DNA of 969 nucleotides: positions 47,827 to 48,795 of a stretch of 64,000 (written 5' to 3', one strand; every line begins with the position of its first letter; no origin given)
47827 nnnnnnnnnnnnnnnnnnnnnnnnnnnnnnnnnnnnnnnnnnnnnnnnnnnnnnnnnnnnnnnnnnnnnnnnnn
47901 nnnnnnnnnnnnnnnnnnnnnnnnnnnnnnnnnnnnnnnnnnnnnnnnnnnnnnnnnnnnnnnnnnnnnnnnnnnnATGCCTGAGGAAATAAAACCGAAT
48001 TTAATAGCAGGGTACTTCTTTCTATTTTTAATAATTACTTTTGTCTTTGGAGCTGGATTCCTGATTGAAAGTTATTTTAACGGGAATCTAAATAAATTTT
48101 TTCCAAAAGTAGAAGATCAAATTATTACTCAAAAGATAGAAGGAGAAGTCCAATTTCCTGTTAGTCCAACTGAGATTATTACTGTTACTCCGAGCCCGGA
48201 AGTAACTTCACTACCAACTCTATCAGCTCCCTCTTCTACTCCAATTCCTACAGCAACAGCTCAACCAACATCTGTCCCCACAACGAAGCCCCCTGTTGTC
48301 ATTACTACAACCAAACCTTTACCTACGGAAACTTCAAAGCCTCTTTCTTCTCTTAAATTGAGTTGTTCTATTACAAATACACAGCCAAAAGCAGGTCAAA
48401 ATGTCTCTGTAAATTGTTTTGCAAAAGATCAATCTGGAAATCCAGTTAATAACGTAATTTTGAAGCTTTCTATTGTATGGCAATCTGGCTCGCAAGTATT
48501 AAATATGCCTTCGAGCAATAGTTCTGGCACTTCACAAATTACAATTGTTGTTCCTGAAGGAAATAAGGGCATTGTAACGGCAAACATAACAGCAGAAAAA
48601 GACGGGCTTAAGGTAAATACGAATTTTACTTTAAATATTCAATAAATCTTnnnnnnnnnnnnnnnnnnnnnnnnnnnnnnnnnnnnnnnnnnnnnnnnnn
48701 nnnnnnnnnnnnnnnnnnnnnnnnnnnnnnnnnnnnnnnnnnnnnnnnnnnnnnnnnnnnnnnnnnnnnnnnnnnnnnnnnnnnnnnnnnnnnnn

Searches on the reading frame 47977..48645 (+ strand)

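Call 10: search_protein_families(library=pfam, proteins=[window:47977-48645:+], max_evalue=0.01)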
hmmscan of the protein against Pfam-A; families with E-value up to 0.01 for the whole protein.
window:47977-48645:+ (222 aa): 2 families
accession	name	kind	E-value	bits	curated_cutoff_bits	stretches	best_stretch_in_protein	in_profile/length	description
PF01835.25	MG2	-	0.00011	22.9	32.8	1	138-196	12-71/96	MG2 domain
PF02369.22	Big_1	-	0.00024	21.6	34.9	1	133-218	9-93/93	Bacterial Ig-like domain (group 1)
